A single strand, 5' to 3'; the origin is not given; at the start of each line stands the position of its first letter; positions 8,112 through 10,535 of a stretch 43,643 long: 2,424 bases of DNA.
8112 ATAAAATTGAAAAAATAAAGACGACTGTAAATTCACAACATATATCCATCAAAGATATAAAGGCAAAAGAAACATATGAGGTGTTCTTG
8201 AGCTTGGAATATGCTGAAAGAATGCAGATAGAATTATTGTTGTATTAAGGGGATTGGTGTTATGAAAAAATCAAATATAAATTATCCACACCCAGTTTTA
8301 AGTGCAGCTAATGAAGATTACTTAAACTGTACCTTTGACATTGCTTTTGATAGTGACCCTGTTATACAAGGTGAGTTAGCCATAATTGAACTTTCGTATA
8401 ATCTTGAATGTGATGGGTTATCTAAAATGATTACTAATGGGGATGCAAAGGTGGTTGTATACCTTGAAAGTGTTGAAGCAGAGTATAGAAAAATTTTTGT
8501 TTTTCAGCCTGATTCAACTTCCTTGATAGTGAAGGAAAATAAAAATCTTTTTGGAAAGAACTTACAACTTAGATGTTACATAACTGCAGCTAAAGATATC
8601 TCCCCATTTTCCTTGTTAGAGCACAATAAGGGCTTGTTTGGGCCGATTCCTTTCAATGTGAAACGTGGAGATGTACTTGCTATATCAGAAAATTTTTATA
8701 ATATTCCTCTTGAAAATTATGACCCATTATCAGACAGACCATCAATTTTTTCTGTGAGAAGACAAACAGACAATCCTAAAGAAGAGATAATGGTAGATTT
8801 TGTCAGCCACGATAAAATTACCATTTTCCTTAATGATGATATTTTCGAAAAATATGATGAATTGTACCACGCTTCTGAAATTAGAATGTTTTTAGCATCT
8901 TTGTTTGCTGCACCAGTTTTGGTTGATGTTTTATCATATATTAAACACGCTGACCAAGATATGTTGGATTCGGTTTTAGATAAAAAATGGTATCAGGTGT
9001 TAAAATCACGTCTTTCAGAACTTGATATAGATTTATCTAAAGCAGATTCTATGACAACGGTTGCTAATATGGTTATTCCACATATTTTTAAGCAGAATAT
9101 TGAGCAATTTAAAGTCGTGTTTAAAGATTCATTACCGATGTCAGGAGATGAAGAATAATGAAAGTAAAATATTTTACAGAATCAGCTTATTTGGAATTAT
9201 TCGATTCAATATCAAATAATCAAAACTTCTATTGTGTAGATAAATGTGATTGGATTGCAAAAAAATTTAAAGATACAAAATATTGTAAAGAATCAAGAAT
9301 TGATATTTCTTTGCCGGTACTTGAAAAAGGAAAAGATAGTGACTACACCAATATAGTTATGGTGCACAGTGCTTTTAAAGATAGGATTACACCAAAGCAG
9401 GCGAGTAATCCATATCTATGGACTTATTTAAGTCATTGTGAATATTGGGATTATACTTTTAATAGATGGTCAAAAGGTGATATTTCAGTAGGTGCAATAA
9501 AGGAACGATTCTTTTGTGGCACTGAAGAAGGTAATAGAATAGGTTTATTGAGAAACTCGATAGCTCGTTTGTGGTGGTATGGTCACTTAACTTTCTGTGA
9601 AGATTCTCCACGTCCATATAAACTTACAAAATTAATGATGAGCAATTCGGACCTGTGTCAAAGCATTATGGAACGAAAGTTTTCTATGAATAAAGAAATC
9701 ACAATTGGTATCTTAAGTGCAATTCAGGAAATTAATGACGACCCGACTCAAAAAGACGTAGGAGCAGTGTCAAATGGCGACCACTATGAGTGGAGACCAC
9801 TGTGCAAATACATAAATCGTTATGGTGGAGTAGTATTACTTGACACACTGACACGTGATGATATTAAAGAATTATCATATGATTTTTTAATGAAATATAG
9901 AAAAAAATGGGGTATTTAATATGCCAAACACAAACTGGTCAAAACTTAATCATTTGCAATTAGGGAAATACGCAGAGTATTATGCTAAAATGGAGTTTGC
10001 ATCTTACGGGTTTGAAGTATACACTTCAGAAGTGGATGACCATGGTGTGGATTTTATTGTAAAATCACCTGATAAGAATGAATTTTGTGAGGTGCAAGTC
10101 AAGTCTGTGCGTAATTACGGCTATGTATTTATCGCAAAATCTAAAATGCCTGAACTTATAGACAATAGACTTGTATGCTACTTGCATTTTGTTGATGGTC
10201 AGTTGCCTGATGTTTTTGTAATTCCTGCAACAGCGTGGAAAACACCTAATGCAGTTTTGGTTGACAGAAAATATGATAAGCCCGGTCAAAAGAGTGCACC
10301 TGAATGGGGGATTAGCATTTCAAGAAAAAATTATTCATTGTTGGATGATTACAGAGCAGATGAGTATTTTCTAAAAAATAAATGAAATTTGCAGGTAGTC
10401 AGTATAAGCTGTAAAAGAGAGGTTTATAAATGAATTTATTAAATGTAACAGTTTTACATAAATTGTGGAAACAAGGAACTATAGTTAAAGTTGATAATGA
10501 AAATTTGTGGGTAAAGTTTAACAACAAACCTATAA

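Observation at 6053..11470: Candidate undescribed defence operon: GHKL ATPase, two unknown proteins, a mini PD-(D/E)XK nuclease and a Cys-rich protein, next to an m5C methyltransferase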

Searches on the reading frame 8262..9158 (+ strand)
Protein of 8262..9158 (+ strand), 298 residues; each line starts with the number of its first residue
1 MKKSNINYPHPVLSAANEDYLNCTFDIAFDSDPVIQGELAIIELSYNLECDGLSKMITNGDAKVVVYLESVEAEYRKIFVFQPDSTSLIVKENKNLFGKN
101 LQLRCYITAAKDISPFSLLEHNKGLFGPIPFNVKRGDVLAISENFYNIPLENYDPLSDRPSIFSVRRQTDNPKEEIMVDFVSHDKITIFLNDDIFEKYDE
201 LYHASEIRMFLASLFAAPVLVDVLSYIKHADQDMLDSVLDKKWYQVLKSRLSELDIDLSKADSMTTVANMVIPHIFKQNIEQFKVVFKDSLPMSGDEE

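Call 3: search_protein_families(library=padloc, proteins=[window:8262-9158:+], max_evalue=0.01)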
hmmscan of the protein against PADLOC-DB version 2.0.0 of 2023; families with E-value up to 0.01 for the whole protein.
window:8262-9158:+ (298 aa): 1 family
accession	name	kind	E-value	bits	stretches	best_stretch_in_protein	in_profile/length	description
PDLC04583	PDC-M33B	-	2.8e-51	172.6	1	2-286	2-282/289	-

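Call 4: search_protein_families(library=pfam, proteins=[window:8262-9158:+], max_evalue=0.01)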
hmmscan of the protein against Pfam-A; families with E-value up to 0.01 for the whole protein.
window:8262-9158:+ (298 aa): 0 families

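Call 5: search_protein_families(library=ncbifam, proteins=[window:8262-9158:+], max_evalue=0.01)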
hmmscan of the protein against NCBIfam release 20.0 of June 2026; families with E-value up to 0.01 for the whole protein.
window:8262-9158:+ (298 aa): 0 families

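Call 29: search_solved_structures(query=A2, max_evalue=10)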
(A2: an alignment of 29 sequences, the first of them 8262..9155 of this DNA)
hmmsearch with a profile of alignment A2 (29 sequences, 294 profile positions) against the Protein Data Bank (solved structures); distinct sequences matched with E-value up to 10: 1.
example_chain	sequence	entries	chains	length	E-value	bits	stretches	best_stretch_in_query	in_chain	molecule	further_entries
8feh_D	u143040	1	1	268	0.34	13.3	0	192-227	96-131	Minor capsid protein A1 fusion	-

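Call 35: find_homologous_proteins(query=window:8262-9158:+, max_evalue=0.00001)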
Query window:8262-9158:+ (298 aa): 112 proteins with E <= 0.00001 among 1260 candidates.
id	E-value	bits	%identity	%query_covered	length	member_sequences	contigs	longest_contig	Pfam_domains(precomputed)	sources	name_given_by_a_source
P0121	2.9e-178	610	92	100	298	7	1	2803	-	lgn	-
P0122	4.7e-167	573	86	100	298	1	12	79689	-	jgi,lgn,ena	-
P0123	1.2e-163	562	84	100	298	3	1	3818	-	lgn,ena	-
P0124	8.7e-161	552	83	100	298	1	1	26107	-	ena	-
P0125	3.3e-158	544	82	100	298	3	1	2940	-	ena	-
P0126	1.1e-138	480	71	98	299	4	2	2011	-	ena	-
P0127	5.5e-137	474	71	100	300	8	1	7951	-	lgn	-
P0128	7.1e-137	474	70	100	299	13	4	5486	-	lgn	-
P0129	5.1e-136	471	69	100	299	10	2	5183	-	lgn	-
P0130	9.5e-136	470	69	98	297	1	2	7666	-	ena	-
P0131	4.7e-135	468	69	100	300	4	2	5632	-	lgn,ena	-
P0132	7.9e-135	467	69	100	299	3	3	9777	-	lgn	-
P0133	9.0e-135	467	69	100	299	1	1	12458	-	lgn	-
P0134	2.8e-134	465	68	100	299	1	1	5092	-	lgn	-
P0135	3.7e-134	465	68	100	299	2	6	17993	-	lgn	-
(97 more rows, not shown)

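Call 50: predict_structure(alignment_id=A4)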
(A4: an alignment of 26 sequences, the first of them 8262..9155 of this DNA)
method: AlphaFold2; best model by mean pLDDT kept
length: 298 residues; sequences in the alignment: 26
mean_pLDDT: 82.6   pTM: 0.54
mean pLDDT of the five models: 82.6, 82.2, 80.4, 78.7, 76.4
residues with pLDDT >= 90: 117; 70-90: 132; 50-70: 38; < 50: 11
segments of 3 or more residues with pLDDT < 50: 1-3, 153-155, 295-298
pLDDT, mean of each block of 10 residues (from residue 1): 59 74 89 80 94 94 94 82 94 76 94 89 76 91 83 52 83 88 89 88 70 79 94 92 89 91 90 73 73 50
secondary structure, 60 per line:
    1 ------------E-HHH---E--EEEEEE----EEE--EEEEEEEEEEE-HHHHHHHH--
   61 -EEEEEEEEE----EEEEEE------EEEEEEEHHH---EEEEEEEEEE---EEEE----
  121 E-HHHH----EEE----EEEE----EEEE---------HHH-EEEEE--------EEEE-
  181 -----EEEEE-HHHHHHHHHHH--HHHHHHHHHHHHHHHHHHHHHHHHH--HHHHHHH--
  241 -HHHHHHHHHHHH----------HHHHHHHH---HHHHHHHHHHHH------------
elements in order: E24-29 E34-36 E39-49 H51-58 E62-70 E75-80 E87-93 E100-109 E113-116 H123-126 E131-133 E138-141 E146-149 E163-167 E176-179 E186-190 H192-202 H205-229 H232-238 H242-253 H264-271 H275-286

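Call 56: fold_search(model_id=the predicted structure, library=pdb)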
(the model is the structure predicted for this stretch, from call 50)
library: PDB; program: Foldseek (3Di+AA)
matches with E <= 10: 1345; with E <= 0.001: 0
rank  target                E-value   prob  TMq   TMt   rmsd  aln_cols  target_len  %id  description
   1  7e9l_A                4.7e-03  0.96  0.19  0.12   8.6       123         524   15  Crystal Structure of POMGNT2 in complex with UDP and mono-mannosyl peptide (379Man short peptide) (released 2021-05-05)
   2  1hwh_B                6.7e-03  0.99  0.24  0.34   6.2       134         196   11  1:1 COMPLEX OF HUMAN GROWTH HORMONE MUTANT G120R WITH ITS SOLUBLE BINDING PROTEIN (released 1997-11-19)
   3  6pok                  6.7e-03  0.97  0.22  0.31   8.5       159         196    9  Crystal structure of the Robo3 FN2-3 domains (released 2020-05-06)
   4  4eiu                  7.6e-03  0.96  0.23  0.27   7.4       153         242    7  Crystal structure of a DUF3823 family protein (BACUNI_03093) from Bacteroides uniformis ATCC 8492 at 1.90 A resolution (released 2012-05-30)
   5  1axi_B                1.0e-02  0.99  0.24  0.35   4.7       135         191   13  STRUCTURAL PLASTICITY AT THE HGH:HGHBP INTERFACE (released 1998-01-28)
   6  2aew_B                1.1e-02  1.00  0.25  0.36   4.6       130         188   12  A model for growth hormone receptor activation based on subunit rotation within a receptor dimer (released 2005-11-01)
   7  2a73_A                1.1e-02  0.92  0.22  0.11  23.1       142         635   10  Human Complement Component C3 (released 2005-09-27)
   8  3hhr_C                1.2e-02  0.98  0.23  0.33   6.0       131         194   12  HUMAN GROWTH HORMONE AND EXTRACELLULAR DOMAIN OF ITS RECEPTOR: CRYSTAL STRUCTURE OF THE COMPLEX (released 1994-04-30)
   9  1a22_B                1.3e-02  0.98  0.23  0.33   6.8       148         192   11  HUMAN GROWTH HORMONE BOUND TO SINGLE RECEPTOR (released 1998-04-29)
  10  6mvh_B                1.4e-02  0.94  0.23  0.11  10.7       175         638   10  Crystal structure of FMN-binding beta-glucuronidase from Roseburia hominis (released 2019-01-30)
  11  8ges_C                1.5e-02  0.99  0.22  0.11   4.9       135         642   11  R. hominis 2 beta-glucuronidase bound to UNC10201652-glucuronide (released 2024-02-14)
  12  1kf9_C                1.5e-02  0.97  0.22  0.34   5.9       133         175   11  PHAGE DISPLAY DERIVED VARIANT OF HUMAN GROWTH HORMONE COMPLEXED WITH TWO COPIES OF THE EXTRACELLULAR DOMAIN OF ITS REC (released 2002-11-20)
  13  6xfi                  1.5e-02  0.77  0.20  0.13   8.0       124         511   13  Crystal Structures of beta-1,4-N-Acetylglucosaminyltransferase 2 (POMGNT2): Structural Basis for Inherited Muscular Dyst (released 2021-04-21)
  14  4tmp_A                1.5e-02  0.35  0.16  0.28  19.2       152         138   12  Crystal structure of AF9 YEATS bound to H3K9ac peptide (released 2014-11-05)
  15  9qk2_F                1.6e-02  0.99  0.27  0.14   4.6       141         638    9  Structure of the Complement classical and lectin pathway C3 convertase in complex with substrate C3 (released 2025-12-24)
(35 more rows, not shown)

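Call 87: search_protein_families(library=phrogs, proteins=[window:8262-9155:+], max_evalue=0.01)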
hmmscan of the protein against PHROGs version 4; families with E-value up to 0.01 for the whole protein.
window:8262-9155:+ (298 aa): 0 families

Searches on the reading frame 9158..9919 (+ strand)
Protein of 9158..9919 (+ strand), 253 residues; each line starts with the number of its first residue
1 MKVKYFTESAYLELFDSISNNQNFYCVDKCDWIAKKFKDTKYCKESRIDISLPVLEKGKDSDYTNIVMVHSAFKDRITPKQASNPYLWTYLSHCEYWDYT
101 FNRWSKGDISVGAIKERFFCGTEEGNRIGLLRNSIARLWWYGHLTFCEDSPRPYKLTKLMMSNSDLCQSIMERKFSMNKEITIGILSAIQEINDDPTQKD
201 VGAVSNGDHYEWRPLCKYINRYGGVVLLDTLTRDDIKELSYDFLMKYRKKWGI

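Call 3: search_protein_families(library=padloc, proteins=[window:9158-9919:+], max_evalue=0.01)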
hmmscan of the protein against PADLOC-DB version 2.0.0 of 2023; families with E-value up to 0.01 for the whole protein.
window:9158-9919:+ (253 aa): 4 families
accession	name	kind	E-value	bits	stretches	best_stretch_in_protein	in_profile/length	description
PDLC04586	PDC-M33C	-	3.4e-53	178.7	1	1-244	1-239/247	-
PDLC04584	PDC-M33C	-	3.7e-39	132.7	1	2-246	4-244/250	-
PDLC04585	PDC-M33C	-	1.4e-21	75.5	1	37-241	46-246/346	-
PDLC04587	PDC-M33C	-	5.6e-15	53.4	1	1-252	1-249/312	-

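Call 4: search_protein_families(library=pfam, proteins=[window:9158-9919:+], max_evalue=0.01)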
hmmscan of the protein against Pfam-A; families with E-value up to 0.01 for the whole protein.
window:9158-9919:+ (253 aa): 1 family
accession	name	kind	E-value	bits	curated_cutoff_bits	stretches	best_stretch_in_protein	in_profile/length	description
PF19866.4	DUF6339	-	8e-47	159.7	23.2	1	61-240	1-173/175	Family of unknown function (DUF6339)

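Call 5: search_protein_families(library=ncbifam, proteins=[window:9158-9919:+], max_evalue=0.01)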
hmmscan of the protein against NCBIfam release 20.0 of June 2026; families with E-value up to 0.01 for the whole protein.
window:9158-9919:+ (253 aa): 0 families

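Call 30: search_solved_structures(query=A3, max_evalue=10)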
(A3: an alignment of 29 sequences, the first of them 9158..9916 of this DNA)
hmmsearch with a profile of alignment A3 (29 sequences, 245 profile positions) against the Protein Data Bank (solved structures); distinct sequences matched with E-value up to 10: 3.
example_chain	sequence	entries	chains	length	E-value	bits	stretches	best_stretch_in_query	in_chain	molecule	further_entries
8g8i_A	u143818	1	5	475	0.0002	24.1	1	154-198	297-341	C3HR3_9r_shift4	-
8eoz_B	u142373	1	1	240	0.46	13.2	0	156-198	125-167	C3HR3_4r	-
8fjg_A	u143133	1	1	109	1.7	11.3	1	2-58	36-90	H12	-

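Call 36: find_homologous_proteins(query=window:9158-9919:+, max_evalue=0.00001)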
Query window:9158-9919:+ (253 aa): 99 proteins with E <= 0.00001 among 249 candidates.
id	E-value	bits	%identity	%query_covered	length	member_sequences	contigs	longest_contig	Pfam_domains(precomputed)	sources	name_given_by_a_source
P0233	1.6e-146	505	84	100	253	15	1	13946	PF19866.5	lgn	-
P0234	1.7e-134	465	75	100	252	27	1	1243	PF19866.5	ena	-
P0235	3.1e-134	464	75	100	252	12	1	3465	PF19866.5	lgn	-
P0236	2.7e-131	455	74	100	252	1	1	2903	PF19866.5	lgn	-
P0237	1.0e-130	453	75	100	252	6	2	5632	PF19866.5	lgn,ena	-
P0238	1.7e-130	452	75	100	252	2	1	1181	PF19866.5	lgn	-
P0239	2.5e-128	445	73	100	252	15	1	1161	PF19866.5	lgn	-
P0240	6.4e-126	437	84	87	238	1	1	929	PF19866.5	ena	-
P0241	3.7e-121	422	71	100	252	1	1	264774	PF19866.5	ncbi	-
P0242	2.0e-120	419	70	100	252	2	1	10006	PF19866.5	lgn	-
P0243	4.8e-120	418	68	100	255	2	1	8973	PF19866.5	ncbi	-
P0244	5.3e-120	418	71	99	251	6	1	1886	PF19866.5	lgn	-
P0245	3.2e-113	396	66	100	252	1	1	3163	PF19866.5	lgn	-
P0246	4.1e-113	395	66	100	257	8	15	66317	PF19866.5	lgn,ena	-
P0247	7.9e-113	394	66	100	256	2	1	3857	PF19866.5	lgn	-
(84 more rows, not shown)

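Call 52: predict_structure(alignment_id=A5)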
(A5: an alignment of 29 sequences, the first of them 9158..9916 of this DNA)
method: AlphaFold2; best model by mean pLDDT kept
length: 253 residues; sequences in the alignment: 29
mean_pLDDT: 91.1   pTM: 0.89
mean pLDDT of the five models: 91.1, 89.1, 88.5, 87.7, 87.4
residues with pLDDT >= 90: 187; 70-90: 58; 50-70: 8; < 50: 0
segments of 3 or more residues with pLDDT < 50: none
pLDDT, mean of each block of 10 residues (from residue 1): 94 94 82 88 93 89 96 95 96 94 85 94 85 96 96 96 92 89 97 95 83 92 71 95 95 85
secondary structure, 60 per line:
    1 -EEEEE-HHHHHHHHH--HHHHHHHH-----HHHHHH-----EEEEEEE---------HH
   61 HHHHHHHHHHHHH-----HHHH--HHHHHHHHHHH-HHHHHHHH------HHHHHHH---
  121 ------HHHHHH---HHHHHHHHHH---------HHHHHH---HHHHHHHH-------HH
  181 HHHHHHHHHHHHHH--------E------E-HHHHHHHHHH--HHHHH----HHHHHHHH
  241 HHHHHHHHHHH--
elements in order: E2-6 H8-16 H19-26 H32-37 E43-49 H59-73 H79-82 H85-95 H97-104 H111-117 H127-132 H136-145 H155-160 H164-171 H179-194 H212-221 H224-228 H233-251

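Call 57: fold_search(model_id=the predicted structure, library=pdb)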
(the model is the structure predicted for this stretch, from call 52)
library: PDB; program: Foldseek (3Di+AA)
matches with E <= 10: 53; with E <= 0.001: 0
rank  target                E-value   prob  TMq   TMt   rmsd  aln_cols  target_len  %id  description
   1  1kfs_A                8.2e-01  0.02  0.14  0.08  19.4       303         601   12  DNA POLYMERASE I KLENOW FRAGMENT (E.C.2.7.7.7) MUTANT/DNA COMPLEX (released 1998-02-25)
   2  8erw_B                9.2e-01  0.09  0.21  0.21  13.0       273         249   11  Precisely patterned nanofibers made from extendable protein multiplexes (released 2023-08-23)
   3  5cwp                  1.9e+00  0.05  0.18  0.19  15.1       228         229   10  Crystal structure of de novo designed helical repeat protein DHR79 (released 2015-12-16)
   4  7rqx_A                2.2e+00  0.02  0.15  0.08  19.8       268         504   12  Cryo-EM structure of the full-length TRPV1 with RTx at 25 degrees Celsius, in an intermediate-open state, class A (released 2022-06-01)
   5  3wrg                  3.1e+00  0.01  0.14  0.08  16.2       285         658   13  The complex structure of HypBA1 with L-arabinose (released 2014-09-03)
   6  5f5k_A                3.2e+00  0.04  0.19  0.23  13.4       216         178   10  E.Coli GlpG Y205F mutant complexed with aldehyde inhibitor in DMPC/CHAPSO bicelle (released 2016-02-10)
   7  8t10_A                3.2e+00  0.01  0.15  0.14  18.6       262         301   10  TRPV1 in nanodisc bound with two LPA molecules in opposite monomers (released 2024-05-08)
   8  8ab5_A                4.0e+00  0.02  0.19  0.21  13.6       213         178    9  Structure of E. coli GlpG in complex with peptide derived inhibitor Ac-VRHA-conh-[4-(4-butyl)-phenoxy-1-phenyl-2-butyl (released 2023-10-25)
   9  1zx4_A                4.2e+00  0.07  0.14  0.18   7.6        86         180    9  Structure of ParB bound to DNA (released 2005-11-29)
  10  7lpc_A                4.2e+00  0.01  0.16  0.11  19.1       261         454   11  Cryo-EM structure of full-length TRPV1 at 48 degrees Celsius (released 2021-07-28)
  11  7l2s_A                4.5e+00  0.01  0.15  0.08  19.5       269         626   11  cryo-EM structure of DkTx-bound minimal TRPV1 at the pre-bound state (released 2021-09-22)
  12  5jjj_A                4.5e+00  0.01  0.14  0.14  17.1       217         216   12  Structure of the SRII/HtrII Complex in P64 space group ("U" shape) (released 2017-02-15)
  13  2irv_B                4.7e+00  0.03  0.18  0.23  14.1       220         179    8  Crystal structure of GlpG, a rhomboid intramembrane serine protease (released 2006-10-31)
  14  5ij5                  5.0e+00  0.02  0.18  0.10  19.0       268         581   12  Crystal structure of Equine Serum Albumin in the presence of 50 mM zinc at pH 4.5 (released 2016-03-16)
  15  9oa1_Z                5.3e+00  0.04  0.15  0.16  14.5       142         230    8  Ecoli DnaB helicase and Phage Lambda loader P with ADP-Mg in a 6:5 stoichiometry ratio. (released 2025-07-16)
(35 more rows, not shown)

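Call 87: search_protein_families(library=phrogs, proteins=[window:9158-9916:+], max_evalue=0.01)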
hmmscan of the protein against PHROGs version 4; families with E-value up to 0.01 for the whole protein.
window:9158-9916:+ (253 aa): 0 families

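Call 99: fold_search(model_id=the predicted structure, library=viral)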
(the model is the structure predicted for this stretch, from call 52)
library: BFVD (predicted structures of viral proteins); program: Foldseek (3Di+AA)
matches with E <= 10: 121; with E <= 0.001: 0
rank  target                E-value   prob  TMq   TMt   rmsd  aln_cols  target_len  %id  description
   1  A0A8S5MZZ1            1.0e+00  0.02  0.13  0.08  17.9       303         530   12  Replication initiator A family protein [Siphoviridae sp. ctAUQ2]
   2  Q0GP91                1.2e+00  0.04  0.14  0.13  14.9       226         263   10  HSPV011a [Horsepox virus]
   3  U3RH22                2.3e+00  0.01  0.12  0.09  21.0       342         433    9  DNA-directed DNA polymerase [uncultured virus]
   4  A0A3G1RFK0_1          2.4e+00  0.03  0.20  0.06  15.4       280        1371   11  (no name in the UniProt tables at hand)
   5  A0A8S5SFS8            2.4e+00  0.01  0.11  0.13  22.3       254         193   12  dUTPase [Siphoviridae sp. ctxvK3]
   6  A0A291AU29            2.5e+00  0.08  0.18  0.11  13.1       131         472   16  TFIIS C-domain containing protein [Pandoravirus dulcis]
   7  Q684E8                2.7e+00  0.02  0.15  0.12  18.9       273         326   11  (no name in the UniProt tables at hand)
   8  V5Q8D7                2.8e+00  0.01  0.14  0.15  19.7       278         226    8  Uncharacterized protein [Xylella phage Sano]
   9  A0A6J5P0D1            3.2e+00  0.02  0.16  0.09  23.4       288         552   11  Uncharacterized protein [uncultured Caudovirales phage]
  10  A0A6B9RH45            3.3e+00  0.03  0.13  0.20  14.8       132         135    8  Uncharacterized protein [Pectobacterium phage MA12]
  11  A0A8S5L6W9            3.3e+00  0.01  0.10  0.04  18.2       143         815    8  Virulence associated protein E [Siphoviridae sp. ct45W1]
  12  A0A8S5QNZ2            3.5e+00  0.04  0.18  0.23  14.5       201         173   13  Spindle and kinetochore-associated protein 1 [Podoviridae sp. ctPbe19]
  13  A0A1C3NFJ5            3.5e+00  0.01  0.13  0.13  23.5       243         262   12  (no name in the UniProt tables at hand)
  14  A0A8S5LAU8            3.5e+00  0.01  0.14  0.08  27.5       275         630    8  Minor capsid protein [Siphoviridae sp. ctQCU10]
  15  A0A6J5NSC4            3.7e+00  0.02  0.10  0.08  14.9       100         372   12  Uncharacterized protein [uncultured Caudovirales phage]
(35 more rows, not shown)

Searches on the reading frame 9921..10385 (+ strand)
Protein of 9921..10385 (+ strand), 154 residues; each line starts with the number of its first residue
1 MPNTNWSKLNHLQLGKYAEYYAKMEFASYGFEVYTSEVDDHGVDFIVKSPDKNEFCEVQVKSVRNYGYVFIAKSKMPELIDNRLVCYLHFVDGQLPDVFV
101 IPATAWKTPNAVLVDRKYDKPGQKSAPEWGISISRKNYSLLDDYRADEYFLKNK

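Call 3: search_protein_families(library=padloc, proteins=[window:9921-10385:+], max_evalue=0.01)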
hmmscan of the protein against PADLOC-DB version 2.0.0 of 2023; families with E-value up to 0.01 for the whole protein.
window:9921-10385:+ (154 aa): 3 families
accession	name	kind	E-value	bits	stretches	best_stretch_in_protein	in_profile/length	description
PDLC04277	PDC-M02A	-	0.00026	19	1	14-65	8-64/169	-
PDLC04284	PDC-M02A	-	0.0054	14.3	1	13-65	24-81/188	-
PDLC04292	PDC-M02A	-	0.008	14.1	1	14-65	7-63/169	-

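Call 4: search_protein_families(library=pfam, proteins=[window:9921-10385:+], max_evalue=0.01)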
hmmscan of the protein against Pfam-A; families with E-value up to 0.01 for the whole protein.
window:9921-10385:+ (154 aa): 1 family
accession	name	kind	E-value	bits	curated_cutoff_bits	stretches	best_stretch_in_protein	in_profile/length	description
PF14280.11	DUF4365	-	0.0025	18.3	24.3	1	21-72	7-72/139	Domain of unknown function (DUF4365)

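Call 5: search_protein_families(library=ncbifam, proteins=[window:9921-10385:+], max_evalue=0.01)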
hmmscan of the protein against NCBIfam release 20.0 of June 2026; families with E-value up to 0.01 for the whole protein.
window:9921-10385:+ (154 aa): 0 families

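Call 87: search_protein_families(library=phrogs, proteins=[window:9921-10382:+], max_evalue=0.01)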
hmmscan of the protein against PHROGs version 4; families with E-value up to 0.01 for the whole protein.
window:9921-10382:+ (154 aa): 1 family
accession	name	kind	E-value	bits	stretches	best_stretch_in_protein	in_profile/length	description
phrog_5018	-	unknown function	2.9e-09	38.2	1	12-66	5-57/134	-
